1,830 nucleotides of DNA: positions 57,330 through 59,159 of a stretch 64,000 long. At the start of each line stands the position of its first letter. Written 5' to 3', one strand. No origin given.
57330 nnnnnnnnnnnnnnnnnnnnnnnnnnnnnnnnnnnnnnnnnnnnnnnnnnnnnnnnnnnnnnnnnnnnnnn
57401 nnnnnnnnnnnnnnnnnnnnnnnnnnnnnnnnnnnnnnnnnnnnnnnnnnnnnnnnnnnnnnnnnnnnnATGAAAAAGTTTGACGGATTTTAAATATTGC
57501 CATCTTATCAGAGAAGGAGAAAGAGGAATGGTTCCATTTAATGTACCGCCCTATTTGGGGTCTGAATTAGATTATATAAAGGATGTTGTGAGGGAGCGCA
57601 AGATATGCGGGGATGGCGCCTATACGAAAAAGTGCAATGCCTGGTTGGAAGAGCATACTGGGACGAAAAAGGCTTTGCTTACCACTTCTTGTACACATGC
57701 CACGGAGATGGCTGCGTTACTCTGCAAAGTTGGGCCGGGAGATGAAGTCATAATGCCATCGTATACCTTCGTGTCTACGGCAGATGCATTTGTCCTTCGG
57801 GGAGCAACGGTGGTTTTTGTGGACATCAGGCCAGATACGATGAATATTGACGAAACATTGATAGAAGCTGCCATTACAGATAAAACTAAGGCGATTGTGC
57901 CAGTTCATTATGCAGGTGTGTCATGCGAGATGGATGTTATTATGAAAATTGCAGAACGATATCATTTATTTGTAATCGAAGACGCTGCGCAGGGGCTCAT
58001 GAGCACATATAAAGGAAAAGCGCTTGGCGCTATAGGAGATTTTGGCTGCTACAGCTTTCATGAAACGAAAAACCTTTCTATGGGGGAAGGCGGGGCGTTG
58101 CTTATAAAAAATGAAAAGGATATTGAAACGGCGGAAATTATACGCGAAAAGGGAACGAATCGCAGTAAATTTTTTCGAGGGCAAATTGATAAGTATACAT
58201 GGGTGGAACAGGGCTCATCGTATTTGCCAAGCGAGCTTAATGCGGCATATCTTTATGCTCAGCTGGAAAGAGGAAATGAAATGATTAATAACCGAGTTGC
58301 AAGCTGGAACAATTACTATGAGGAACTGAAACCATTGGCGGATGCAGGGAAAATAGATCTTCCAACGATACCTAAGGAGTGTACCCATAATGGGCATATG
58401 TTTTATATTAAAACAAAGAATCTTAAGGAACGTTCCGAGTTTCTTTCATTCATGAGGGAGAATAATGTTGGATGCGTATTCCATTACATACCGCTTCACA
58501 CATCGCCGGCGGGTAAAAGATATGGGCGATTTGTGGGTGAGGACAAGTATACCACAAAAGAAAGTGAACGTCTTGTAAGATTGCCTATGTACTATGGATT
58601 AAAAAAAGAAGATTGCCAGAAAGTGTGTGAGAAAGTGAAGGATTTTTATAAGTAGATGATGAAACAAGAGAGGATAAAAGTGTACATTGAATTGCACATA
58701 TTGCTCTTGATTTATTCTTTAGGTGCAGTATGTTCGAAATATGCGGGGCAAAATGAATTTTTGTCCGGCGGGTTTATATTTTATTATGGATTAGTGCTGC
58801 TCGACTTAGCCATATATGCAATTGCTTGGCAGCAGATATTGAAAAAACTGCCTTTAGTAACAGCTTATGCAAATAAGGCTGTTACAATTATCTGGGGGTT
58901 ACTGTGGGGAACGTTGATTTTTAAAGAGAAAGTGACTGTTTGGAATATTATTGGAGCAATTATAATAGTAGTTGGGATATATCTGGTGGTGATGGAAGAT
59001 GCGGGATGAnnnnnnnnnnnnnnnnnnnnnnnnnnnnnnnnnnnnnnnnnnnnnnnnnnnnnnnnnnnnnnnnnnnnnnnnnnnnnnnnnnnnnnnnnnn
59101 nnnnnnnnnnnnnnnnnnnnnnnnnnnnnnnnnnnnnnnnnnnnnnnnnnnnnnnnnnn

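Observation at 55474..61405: Arn/Gtr-like lipid-linked amino-sugar decoration module built around WecE in a Gram-positive context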

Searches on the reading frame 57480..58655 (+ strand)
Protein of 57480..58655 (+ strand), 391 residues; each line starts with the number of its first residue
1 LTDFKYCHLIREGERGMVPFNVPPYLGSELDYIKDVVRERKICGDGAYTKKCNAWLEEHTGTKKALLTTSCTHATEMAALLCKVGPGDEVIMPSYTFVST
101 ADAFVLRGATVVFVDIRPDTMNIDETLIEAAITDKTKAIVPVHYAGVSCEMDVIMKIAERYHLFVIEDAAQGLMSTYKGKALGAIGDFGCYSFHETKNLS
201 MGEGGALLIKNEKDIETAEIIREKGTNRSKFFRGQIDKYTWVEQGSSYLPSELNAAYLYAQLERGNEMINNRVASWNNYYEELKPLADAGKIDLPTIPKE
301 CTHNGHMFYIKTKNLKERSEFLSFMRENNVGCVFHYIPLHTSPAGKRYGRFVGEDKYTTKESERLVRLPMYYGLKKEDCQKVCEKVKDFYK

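Call 3: search_protein_families(library=pfam, proteins=[window:57480-58655:+], max_evalue=0.01)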
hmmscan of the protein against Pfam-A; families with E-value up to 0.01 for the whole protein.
window:57480-58655:+ (391 aa): 3 families
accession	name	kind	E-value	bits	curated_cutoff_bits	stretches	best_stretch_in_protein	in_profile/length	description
PF01041.23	DegT_DnrJ_EryC1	-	2.7e-90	303.6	19.8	1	29-386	7-359/360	DegT/DnrJ/EryC1/StrS aminotransferase family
PF00155.27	Aminotran_1_2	-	4.1e-09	36.6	19.7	1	58-168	53-185/361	Aminotransferase class I and II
PF00266.25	Aminotran_5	-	4.3e-05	23.1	21.5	1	63-175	62-182/371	Aminotransferase class-V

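Call 4: search_protein_families(library=ncbifam, proteins=[window:57480-58655:+], max_evalue=0.01)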
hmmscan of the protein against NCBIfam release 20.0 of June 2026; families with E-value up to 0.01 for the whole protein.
window:57480-58655:+ (391 aa): 31 families (the best 25 are shown)
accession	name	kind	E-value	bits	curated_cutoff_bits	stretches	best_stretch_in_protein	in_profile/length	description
NF008687.0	PRK11706.1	equivalog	1.5e-192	639.4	375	1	17-390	1-374/375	dTDP-4-amino-4,6-dideoxygalactose transaminase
TIGR02379.1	ECA_wecE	subfamily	1.5e-192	639.4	434.85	1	17-390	1-375/376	dTDP-4-amino-4,6-dideoxy-D-glucose transaminase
TIGR03588.1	PseC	equivalog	2.5e-61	207.7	423.5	1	35-388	19-378/380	UDP-4-amino-4,6-dideoxy-N-acetyl-beta-L-altrosamine transaminase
NF008658.2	PRK11658.1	equivalog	9.5e-59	198.9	631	1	18-388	5-375/379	UDP-4-amino-4-deoxy-L-arabinose aminotransferase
TIGR04181.1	NHT_00031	hypoth_equivalog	1.1e-52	179.1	420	1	19-369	2-357/359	LegC family aminotransferase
NF011936.0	PRK15407.1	equivalog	1e-42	146.4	423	2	46-225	64-251/440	lipopolysaccharide biosynthesis protein RfbH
TIGR04427.1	PLP_DesI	equivalog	3.5e-35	121.9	650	1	39-386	44-379/390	dTDP-4-dehydro-6-deoxyglucose aminotransferase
NF041364.1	GntC_guanitoxin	equivalog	5.4e-09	35.4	415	1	66-169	64-174/356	guanitoxin biosynthesis PLP-dependent (S)-gamma-hydroxy-L-arginine cyclodehydratase GntC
NF005816.0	PRK07682.1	equivalog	1.6e-08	33.6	620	1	64-169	92-203/390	aminotransferase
NF005817.0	PRK07683.1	equivalog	1.8e-08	33.5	575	1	63-168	90-200/387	aminotransferase A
NF004975.0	PRK06348.1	equivalog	1.4e-07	30.9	549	1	63-175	90-208/384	pyridoxal phosphate-dependent aminotransferase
NF006488.0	PRK08912.1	equivalog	2.4e-07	30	498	1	63-168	87-198/387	aminotransferase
NF004621.0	PRK05957.1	equivalog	2.9e-07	29.6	498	1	62-146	88-174/389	pyridoxal phosphate-dependent aminotransferase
NF006569.0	PRK09082.1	subfamily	3.8e-07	29.5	420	1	62-140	90-168/386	methionine aminotransferase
NF004770.0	PRK06108.1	subfamily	2.2e-06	26.8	422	1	58-140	92-175/396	pyridoxal phosphate-dependent aminotransferase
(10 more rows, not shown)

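Call 26: search_solved_structures(query=window:57480-58655:+, max_evalue=1e-20)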
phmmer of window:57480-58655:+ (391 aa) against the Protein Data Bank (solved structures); distinct sequences matched with E-value up to 1e-20: 48.
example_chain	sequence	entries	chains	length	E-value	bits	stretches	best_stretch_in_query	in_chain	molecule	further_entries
6blg_A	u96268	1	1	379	2.2e-164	550.1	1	16-382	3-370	dTDP-4-amino-4,6-dideoxygalactose transaminase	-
4piw_A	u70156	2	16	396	8.6e-164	548.2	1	13-382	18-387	TDP-4-keto-6-deoxy-D-glucose transaminase family protein | dTDP-4-amino-4,6-dideoxygalactose transaminase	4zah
4lc3_A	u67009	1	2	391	1.1e-46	162.7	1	15-387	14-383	Putative UDP-4-amino-4-deoxy-l-arabinose--oxoglutarate aminotransferase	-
3frk_A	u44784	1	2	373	1.7e-46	162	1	83-387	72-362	QdtB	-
7b0d_A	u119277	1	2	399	6.8e-45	156.8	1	53-389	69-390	Glutamine--scyllo-inositol transaminase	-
1mdo_A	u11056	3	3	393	1.7e-44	155.4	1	17-383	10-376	ArnB aminotransferase | UDP-4-amino-4-deoxy-L-arabinose--oxoglutarate aminotransferase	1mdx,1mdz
3bn1_A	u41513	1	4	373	8.3e-44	153.2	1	22-317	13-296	Perosamine synthetase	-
3dr7_A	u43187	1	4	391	8.5e-44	153.2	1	22-317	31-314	Putative perosamine synthetase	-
4oca_A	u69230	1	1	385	1.1e-43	152.8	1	17-383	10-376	UDP-4-amino-4-deoxy-L-arabinose--oxoglutarate aminotransferase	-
3dr4_A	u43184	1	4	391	5.8e-43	150.4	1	22-317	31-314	Putative perosamine synthetase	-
7b0m_AAA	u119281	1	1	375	5.6e-41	143.9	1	53-274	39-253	Sugar aminotransferase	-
3uwc_A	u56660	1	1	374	1.7e-40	142.3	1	67-390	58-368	Nucleotide-sugar aminotransferase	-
8sng_A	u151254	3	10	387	4e-40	141.1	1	17-383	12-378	UDP-4-amino-4-deoxy-L-arabinose--oxoglutarate aminotransferase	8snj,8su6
2c7t_A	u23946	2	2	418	1.1e-38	136.3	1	56-344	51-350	GLUTAMINE-2-DEOXY-SCYLLO-INOSOSE AMINOTRANSFERASE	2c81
5w71_A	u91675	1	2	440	1.3e-38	136.1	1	56-343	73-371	L-glutamine:2-deoxy-scyllo-inosose aminotransferase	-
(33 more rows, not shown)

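Call 60: search_solved_structures(query=window:57528-58655:+, max_evalue=1e-100, show_alignments=2)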
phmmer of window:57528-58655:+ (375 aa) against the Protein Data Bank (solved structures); distinct sequences matched with E-value up to 1e-100: 2.
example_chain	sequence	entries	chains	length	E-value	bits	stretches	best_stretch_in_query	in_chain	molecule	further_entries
6blg_A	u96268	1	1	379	5.9e-164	548.5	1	1-366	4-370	dTDP-4-amino-4,6-dideoxygalactose transaminase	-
4piw_A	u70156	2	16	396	3.5e-163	546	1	1-366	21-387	TDP-4-keto-6-deoxy-D-glucose transaminase family protein | dTDP-4-amino-4,6-dideoxygalactose transaminase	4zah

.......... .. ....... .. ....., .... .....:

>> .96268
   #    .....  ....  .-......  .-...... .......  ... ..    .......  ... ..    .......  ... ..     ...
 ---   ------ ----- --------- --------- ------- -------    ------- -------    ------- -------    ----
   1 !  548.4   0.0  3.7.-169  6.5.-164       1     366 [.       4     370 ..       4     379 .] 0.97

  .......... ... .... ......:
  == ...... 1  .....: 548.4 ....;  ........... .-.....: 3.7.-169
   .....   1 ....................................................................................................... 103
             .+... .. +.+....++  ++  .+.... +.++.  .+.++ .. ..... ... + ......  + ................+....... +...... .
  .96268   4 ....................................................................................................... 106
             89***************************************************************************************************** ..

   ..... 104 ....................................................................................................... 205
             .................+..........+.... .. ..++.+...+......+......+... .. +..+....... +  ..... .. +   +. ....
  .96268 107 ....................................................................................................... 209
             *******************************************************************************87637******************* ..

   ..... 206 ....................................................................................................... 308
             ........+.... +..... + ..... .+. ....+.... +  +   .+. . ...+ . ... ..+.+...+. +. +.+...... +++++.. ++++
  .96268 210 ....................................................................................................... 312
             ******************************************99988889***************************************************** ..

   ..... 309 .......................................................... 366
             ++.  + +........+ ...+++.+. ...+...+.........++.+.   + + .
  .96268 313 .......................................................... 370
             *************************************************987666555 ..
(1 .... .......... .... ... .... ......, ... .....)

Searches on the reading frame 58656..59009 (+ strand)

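Call 3: search_protein_families(library=pfam, proteins=[window:58656-59009:+], max_evalue=0.01)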
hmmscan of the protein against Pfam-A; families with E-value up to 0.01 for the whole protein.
window:58656-59009:+ (117 aa): 3 families
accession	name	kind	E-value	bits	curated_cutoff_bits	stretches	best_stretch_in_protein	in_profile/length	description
PF00892.27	EamA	-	4.7e-07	30.6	28.2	1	28-112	50-134/135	EamA-like transporter family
PF03151.22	TPT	-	0.0066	16.3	30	1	62-110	241-289/291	Triose-phosphate Transporter family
PF02694.21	UPF0060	-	0.0092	16.7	24.9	0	46-113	37-103/107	Uncharacterised BCR, YnfA/UPF0060 family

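Call 4: search_protein_families(library=ncbifam, proteins=[window:58656-59009:+], max_evalue=0.01)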
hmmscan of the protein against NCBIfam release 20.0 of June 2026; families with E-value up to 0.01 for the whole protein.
window:58656-59009:+ (117 aa): 7 families
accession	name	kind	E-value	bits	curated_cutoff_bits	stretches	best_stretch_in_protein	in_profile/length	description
NF011625.2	PRK15051.1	equivalog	8.1e-07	29.2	92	1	13-111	6-107/111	4-amino-4-deoxy-L-arabinose-phosphoundecaprenol flippase subunit ArnE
TIGR03340.1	phn_DUF6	hypoth_equivalog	0.00012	21.8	288.15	1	62-110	232-280/281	phosphonate utilization associated putative membrane protein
NF002816.2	PRK02971.1-2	equivalog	0.0023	18.4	99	1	48-113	48-118/120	4-amino-4-deoxy-L-arabinose-phosphoundecaprenol flippase subunit ArnF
NF051482.1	EbrB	exception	0.0033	18.1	160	1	47-111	36-101/105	SMR family multidrug efflux transporter EbrB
NF002586.0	PRK02237.1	equivalog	0.0062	16.6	114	1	45-114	38-106/109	YnfA family protein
NF000384.1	QacCGHJ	equivalog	0.0069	16.6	160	1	48-111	36-100/107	QacCGHJ group quaternary ammonium compound efflux SMR transporter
NF000279.1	qac_SMR_H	exception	0.0077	16.6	205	1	49-111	37-100/107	quaternary ammonium compound efflux SMR transporter QacH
